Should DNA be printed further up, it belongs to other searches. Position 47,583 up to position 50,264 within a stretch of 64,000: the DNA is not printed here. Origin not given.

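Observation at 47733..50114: Molybdopterin oxidoreductase with an internal two-cluster ferredoxin domain inserted before the C-terminal MGD-binding barrel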

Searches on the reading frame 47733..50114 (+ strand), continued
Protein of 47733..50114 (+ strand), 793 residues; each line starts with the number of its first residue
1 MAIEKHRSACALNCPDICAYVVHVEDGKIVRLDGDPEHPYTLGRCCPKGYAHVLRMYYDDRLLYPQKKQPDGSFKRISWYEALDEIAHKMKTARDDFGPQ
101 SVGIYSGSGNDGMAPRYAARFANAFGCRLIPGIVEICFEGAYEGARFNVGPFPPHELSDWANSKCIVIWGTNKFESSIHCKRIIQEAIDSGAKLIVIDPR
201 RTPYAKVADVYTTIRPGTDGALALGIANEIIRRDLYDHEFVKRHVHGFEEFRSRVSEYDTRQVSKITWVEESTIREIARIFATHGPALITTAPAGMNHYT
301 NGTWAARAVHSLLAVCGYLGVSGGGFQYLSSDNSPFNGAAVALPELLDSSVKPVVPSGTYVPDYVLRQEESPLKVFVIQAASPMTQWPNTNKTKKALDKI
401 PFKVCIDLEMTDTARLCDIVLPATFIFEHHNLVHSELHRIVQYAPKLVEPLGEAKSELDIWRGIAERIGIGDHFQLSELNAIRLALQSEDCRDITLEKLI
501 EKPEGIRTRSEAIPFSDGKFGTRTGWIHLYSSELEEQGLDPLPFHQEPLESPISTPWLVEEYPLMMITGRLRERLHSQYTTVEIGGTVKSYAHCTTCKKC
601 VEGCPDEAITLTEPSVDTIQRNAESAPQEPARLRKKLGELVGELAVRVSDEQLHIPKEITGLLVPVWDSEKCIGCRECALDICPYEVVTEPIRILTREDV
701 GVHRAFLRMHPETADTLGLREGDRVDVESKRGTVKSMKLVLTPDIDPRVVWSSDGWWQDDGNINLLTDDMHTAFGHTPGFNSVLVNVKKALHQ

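Call 32: find_encoding_contigs(protein=P0122, flank=7000, max_places=2)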
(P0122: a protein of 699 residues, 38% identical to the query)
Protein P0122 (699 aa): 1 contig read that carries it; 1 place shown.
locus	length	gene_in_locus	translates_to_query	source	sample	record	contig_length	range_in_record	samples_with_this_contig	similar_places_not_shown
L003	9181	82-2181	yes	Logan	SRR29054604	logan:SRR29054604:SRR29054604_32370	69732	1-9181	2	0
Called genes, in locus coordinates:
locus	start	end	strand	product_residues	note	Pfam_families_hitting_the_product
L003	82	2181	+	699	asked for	PF04879:Molybdop_Fe4S4, PF00384:Molybdopterin, PF01568:Molydop_binding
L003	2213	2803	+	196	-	PF14697:Fer4_21 (faint), PF12800:Fer4_4 (faint), PF13247:Fer4_11, PF12838:Fer4_7 (weak), PF00037:Fer4 (weak), PF12797:Fer4_2 (weak), PF12837:Fer4_6 (weak), PF13237:Fer4_10 (weak), +2 more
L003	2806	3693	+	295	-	PF03916:NrfD, PF04976:DmsC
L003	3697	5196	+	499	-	PF01970:TctA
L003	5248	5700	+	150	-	PF07331:TctB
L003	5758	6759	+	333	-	PF03401:TctC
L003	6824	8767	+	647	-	PF02730:AFOR_N, PF01314:AFOR_C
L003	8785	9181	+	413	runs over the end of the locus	PF00890:FAD_binding_2 (faint), PF01134:GIDA (faint), PF01266:DAO (faint), PF03486:HI0933_like (faint), PF07992:Pyr_redox_2, PF13738:Pyr_redox_3, PF00070:Pyr_redox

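Call 33: find_encoding_contigs(protein=P0272, flank=7000, max_places=2)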
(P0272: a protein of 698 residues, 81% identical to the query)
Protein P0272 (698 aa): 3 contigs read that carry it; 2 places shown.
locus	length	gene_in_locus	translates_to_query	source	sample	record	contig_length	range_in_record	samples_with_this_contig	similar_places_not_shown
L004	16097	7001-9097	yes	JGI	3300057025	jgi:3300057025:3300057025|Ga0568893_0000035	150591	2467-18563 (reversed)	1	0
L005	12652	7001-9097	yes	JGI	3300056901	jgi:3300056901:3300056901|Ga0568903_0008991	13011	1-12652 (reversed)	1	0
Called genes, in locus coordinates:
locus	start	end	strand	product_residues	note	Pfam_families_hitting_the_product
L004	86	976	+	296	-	PF02653:BPD_transp_2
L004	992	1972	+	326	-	PF02653:BPD_transp_2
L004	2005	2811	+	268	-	PF00005:ABC_tran, PF13304:AAA_21 (faint), PF12399:BCA_ABC_TP_C (weak)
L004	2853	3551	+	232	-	PF00005:ABC_tran, PF13304:AAA_21 (faint)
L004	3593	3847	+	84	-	-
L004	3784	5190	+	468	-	PF07969:Amidohydro_3 (weak), PF01979:Amidohydro_1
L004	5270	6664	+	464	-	PF00202:Aminotran_3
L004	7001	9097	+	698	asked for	PF04879:Molybdop_Fe4S4, PF00384:Molybdopterin, PF01568:Molydop_binding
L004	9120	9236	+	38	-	-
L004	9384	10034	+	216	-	PF00037:Fer4 (faint), PF12797:Fer4_2 (weak), PF13237:Fer4_10 (weak), PF13247:Fer4_11, PF12838:Fer4_7 (weak), PF13187:Fer4_9 (weak), PF12797:Fer4_2 (weak), PF12837:Fer4_6 (weak), +3 more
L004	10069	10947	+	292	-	PF03916:NrfD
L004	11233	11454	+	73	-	-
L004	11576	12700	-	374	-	PF00989:PAS, PF13426:PAS_9, PF00512:HisKA, PF02518:HATPase_c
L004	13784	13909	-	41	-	-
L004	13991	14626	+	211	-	-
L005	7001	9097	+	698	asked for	PF04879:Molybdop_Fe4S4, PF00384:Molybdopterin, PF01568:Molydop_binding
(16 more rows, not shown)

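Call 34: predict_structure(alignment_id=A2)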
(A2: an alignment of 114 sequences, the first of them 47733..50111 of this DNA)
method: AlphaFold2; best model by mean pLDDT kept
length: 793 residues; sequences in the alignment: 114
mean_pLDDT: 87.0   pTM: 0.87
mean pLDDT of the five models: 87.0, 86.2, 85.7, 80.9, 79.0
residues with pLDDT >= 90: 442; 70-90: 278; 50-70: 42; < 50: 31
segments of 3 or more residues with pLDDT < 50: 134-144, 172-174, 293-295, 571-577, 773-775
pLDDT, mean of each block of 10 residues (from residue 1): 82 65 91 84 77 87 96 97 99 98 81 86 96 53 64 82 92 57 89 93 89 92 98 98 97 97 97 98 92 56 82 95 79 78 95 87 94 96 81 94 95 94 92 84 93 96 98 97 95 95 90 89 91 87 89 90 84 48 83 91 88 92 83 93 86 90 88 82 86 81 87 97 94 91 94 81 79 56 90 59
secondary structure, 60 per line:
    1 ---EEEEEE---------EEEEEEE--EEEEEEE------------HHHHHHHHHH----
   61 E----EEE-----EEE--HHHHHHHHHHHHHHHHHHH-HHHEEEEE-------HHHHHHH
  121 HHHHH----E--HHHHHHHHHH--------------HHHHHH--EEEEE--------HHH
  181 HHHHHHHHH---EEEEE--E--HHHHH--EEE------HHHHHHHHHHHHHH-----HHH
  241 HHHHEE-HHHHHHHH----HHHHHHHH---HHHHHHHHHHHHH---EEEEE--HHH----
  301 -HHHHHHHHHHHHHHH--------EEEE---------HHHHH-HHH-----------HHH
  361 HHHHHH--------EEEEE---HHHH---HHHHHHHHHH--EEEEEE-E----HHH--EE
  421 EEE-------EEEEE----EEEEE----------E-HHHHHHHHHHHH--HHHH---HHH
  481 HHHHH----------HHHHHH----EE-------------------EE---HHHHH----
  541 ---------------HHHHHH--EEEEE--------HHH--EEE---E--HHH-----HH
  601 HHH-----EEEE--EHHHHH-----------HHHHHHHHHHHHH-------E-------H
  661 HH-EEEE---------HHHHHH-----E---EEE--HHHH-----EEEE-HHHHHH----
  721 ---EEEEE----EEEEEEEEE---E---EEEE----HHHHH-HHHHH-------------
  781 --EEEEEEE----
elements in order (helices of 4 or more, strands of 3 or more residues): E4-9 E19-25 E28-34 H47-56 E66-68 E74-76 H79-97 E102-106 H114-125 H133-142 H157-162 E165-169 H178-189 E193-197 H203-207 E210-212 H219-232 H238-244 H248-255 H260-267 H271-283 E287-291 H302-316 E325-328 H338-342 H358-366 E375-379 H383-386 H390-399 E402-407 E419-423 E431-435 E440-444 H457-468 H471-474 H478-485 H496-501 H532-536 H556-561 E564-568 E582-584 H599-603 E609-612 H616-620 H632-644 E664-667 H677-682 E692-694 H697-700 E706-709 H711-716 E724-728 E733-741 E749-752 H757-761 H763-767 E783-789

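Call 40: fold_search(model_id=the predicted structure, library=pdb)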
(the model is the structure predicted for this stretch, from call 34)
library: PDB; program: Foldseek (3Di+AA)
matches with E <= 10: 1246; with E <= 0.001: 180
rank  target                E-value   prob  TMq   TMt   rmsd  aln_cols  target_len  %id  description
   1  1fdi                  1.8e-43  1.00  0.71  0.78   6.7       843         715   20  OXIDIZED FORM OF FORMATE DEHYDROGENASE H FROM E. COLI COMPLEXED WITH THE INHIBITOR NITRITE (released 1997-08-20)
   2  2e7z                  2.7e-43  1.00  0.70  0.76   7.0       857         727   24  Acetylene Hydratase from Pelobacter acetylenicus (released 2007-02-27)
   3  9vap_A                3.0e-43  1.00  0.65  0.58  23.2       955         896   19  Cryo-EM structure of formate dehydrogenase from Shewanella oneidensis MR-1 (SoFdhAB) (released 2026-04-08)
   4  2v45                  1.3e-42  1.00  0.70  0.76   6.6       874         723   19  A New Catalytic Mechanism of Periplasmic Nitrate Reductase from Desulfovibrio desulfuricans ATCC 27774 from Crystallogra (released 2008-03-18)
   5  7vw6_A                9.2e-42  1.00  0.71  0.62   5.9       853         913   19  Cryo-EM Structure of Formate Dehydrogenase 1 from Methylorubrum extorquens AM1 (released 2022-06-01)
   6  7l5i                  1.6e-41  1.00  0.68  0.71   6.2       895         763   19  Crystal Structure of Haemophilus influenzae MtsZ at pH 7.0 (released 2021-04-21)
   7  2nap                  1.9e-41  1.00  0.69  0.76   6.7       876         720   20  DISSIMILATORY NITRATE REDUCTASE (NAP) FROM DESULFOVIBRIO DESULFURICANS (released 1999-09-19)
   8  1dms                  2.1e-41  1.00  0.68  0.71   6.3       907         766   20  STRUCTURE OF DMSO REDUCTASE (released 1998-07-01)
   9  2v3v                  2.7e-41  1.00  0.70  0.76   6.3       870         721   19  A New Catalytic Mechanism of Periplasmic Nitrate Reductase from Desulfovibrio desulfuricans ATCC 27774 from Crystallogra (released 2008-03-18)
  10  1aa6                  3.0e-41  1.00  0.68  0.77   7.1       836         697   19  REDUCED FORM OF FORMATE DEHYDROGENASE H FROM E. COLI (released 1997-08-20)
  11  2jio                  3.5e-41  1.00  0.69  0.75   7.0       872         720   19  A New Catalytic Mechanism of Periplasmic Nitrate Reductase from Desulfovibrio desulfuricans ATCC 27774 from Crystallogra (released 2008-03-18)
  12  5ch7_C                4.2e-41  1.00  0.69  0.62   7.7      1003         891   18  Crystal structure of the perchlorate reductase PcrAB - Phe164 gate switch intermediate - from Azospira suillum PS (released 2016-03-09)
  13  4dmr                  6.6e-41  1.00  0.67  0.69   7.0       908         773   20  REDUCED DMSO REDUCTASE FROM RHODOBACTER CAPSULATUS WITH BOUND DMSO SUBSTRATE (released 1998-03-18)
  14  7l5s                  6.9e-41  1.00  0.68  0.70   6.4       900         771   19  Crystal Structure of Haemophilus influenzae MtsZ at pH 5.5 (released 2021-04-21)
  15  4ydd_C                7.8e-41  1.00  0.70  0.63   7.5       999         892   18  Crystal structure of the perchlorate reductase PcrAB from Azospira suillum PS (released 2016-03-09)
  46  8cm4_C                4.3e-35  1.00  0.69  0.57   7.2      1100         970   16  W-formate dehydrogenase C872A from Desulfovibrio vulgaris - exposed to oxygen (released 2023-09-27)
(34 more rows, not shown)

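Call 46: find_encoding_contigs(protein=P0053, flank=6000, max_places=1)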
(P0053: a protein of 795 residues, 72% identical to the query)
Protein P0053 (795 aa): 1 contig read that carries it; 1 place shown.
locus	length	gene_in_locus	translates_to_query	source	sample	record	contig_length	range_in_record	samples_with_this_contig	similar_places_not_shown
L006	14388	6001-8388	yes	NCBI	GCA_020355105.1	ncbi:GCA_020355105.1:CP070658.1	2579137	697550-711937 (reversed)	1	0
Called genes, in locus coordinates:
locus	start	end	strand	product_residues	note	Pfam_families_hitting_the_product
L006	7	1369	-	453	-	PF14691:Fer4_20, PF02826:2-Hacid_dh_C (faint), PF07992:Pyr_redox_2 (weak), PF01266:DAO (faint), PF07992:Pyr_redox_2, PF13738:Pyr_redox_3 (weak), PF01262:AlaDh_PNT_C (weak), PF00070:Pyr_redox (weak), +2 more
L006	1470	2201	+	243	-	PF00005:ABC_tran, PF08352:oligo_HPY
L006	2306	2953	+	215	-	PF02607:B12-binding_2, PF02310:B12-binding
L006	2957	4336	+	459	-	PF05369:MtmB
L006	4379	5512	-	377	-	-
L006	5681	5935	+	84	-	-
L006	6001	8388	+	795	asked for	PF04879:Molybdop_Fe4S4, PF00384:Molybdopterin, PF01568:Molydop_binding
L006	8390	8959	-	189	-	-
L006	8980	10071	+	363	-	PF02073:Peptidase_M29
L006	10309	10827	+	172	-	PF22043:DUF6935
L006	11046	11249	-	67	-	-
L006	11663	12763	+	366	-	PF01325:Fe_dep_repress (faint), PF01978:TrmB (faint), PF12802:MarR_2 (faint), PF01022:HTH_5 (faint), PF08279:HTH_11 (weak), PF12840:HTH_20 (weak), PF13412:HTH_24 (weak), PF13412:HTH_24, +9 more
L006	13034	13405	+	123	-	-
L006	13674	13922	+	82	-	-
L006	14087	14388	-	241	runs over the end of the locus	-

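Call 47: find_encoding_contigs(protein=P0111, flank=6000, max_places=1)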
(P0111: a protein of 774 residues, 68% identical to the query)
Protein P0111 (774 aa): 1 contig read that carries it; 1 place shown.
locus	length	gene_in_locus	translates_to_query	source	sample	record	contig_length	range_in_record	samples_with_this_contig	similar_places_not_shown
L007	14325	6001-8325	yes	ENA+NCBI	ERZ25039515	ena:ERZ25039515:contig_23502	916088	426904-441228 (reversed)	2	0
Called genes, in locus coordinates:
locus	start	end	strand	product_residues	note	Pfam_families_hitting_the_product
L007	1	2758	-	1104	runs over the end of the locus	PF00583:Acetyltransf_1, PF13508:Acetyltransf_7 (faint)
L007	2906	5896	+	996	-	PF02518:HATPase_c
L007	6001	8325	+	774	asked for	PF04879:Molybdop_Fe4S4, PF00384:Molybdopterin, PF13237:Fer4_10 (faint), PF01568:Molydop_binding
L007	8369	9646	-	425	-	PF00939:Na_sulph_symp (faint), PF03600:CitMHS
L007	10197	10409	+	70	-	-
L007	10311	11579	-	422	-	PF03600:CitMHS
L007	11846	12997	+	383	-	PF02073:Peptidase_M29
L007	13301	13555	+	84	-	-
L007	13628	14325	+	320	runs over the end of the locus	PF01925:TauE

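Call 48: find_encoding_contigs(protein=P0097, flank=6000, max_places=1)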
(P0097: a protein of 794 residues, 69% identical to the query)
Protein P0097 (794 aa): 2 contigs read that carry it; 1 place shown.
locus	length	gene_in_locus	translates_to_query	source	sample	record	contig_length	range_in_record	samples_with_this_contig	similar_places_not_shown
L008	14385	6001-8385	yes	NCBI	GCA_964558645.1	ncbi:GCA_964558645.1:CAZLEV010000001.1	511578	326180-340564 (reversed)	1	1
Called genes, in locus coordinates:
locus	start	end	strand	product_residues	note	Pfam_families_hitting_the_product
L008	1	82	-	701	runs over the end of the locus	PF02897:Peptidase_S9_N, PF00326:Peptidase_S9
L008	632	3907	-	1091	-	PF00583:Acetyltransf_1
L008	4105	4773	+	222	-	PF04140:ICMT (weak)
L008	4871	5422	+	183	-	PF02245:Pur_DNA_glyco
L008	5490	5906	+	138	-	-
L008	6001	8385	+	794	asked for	PF04879:Molybdop_Fe4S4, PF13237:Fer4_10 (faint), PF13484:Fer4_16 (faint), PF00384:Molybdopterin, PF01568:Molydop_binding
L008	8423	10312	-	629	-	PF17297:PEPCK_N, PF01293:PEPCK_ATP, PF00821:PEPCK_GTP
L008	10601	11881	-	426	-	PF02040:ArsB, PF03600:CitMHS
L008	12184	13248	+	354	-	PF02073:Peptidase_M29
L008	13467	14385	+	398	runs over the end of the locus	PF02749:QRPTase_N, PF01729:QRPTase_C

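Call 49: find_encoding_contigs(protein=P0105, flank=6000, max_places=1)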
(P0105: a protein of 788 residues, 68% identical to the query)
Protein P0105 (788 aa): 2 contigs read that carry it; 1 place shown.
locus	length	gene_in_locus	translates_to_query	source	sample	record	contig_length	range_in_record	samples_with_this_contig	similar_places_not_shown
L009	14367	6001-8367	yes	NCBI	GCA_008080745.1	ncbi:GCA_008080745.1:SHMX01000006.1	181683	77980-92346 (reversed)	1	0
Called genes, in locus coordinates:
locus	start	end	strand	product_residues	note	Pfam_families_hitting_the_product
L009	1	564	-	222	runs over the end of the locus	-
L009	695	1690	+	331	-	PF01073:3Beta_HSD, PF01370:Epimerase, PF02719:Polysacc_synt_2, PF04321:RmlD_sub_bind, PF05368:NmrA, PF07993:NAD_binding_4, PF13460:NAD_binding_10, PF16363:GDP_Man_Dehyd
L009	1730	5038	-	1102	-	PF00583:Acetyltransf_1, PF13508:Acetyltransf_7 (weak)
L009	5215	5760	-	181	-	-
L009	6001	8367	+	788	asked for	PF04879:Molybdop_Fe4S4, PF13187:Fer4_9 (faint), PF00384:Molybdopterin, PF01568:Molydop_binding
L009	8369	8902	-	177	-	PF05163:DinB (weak), PF12867:DinB_2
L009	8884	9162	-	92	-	-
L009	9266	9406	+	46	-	-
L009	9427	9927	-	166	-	-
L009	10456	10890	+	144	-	PF00583:Acetyltransf_1, PF13508:Acetyltransf_7 (weak), PF08445:FR47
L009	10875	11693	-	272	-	PF20055:DUF6454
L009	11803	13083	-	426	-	PF00939:Na_sulph_symp (faint), PF02040:ArsB, PF03600:CitMHS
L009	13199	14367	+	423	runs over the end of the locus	-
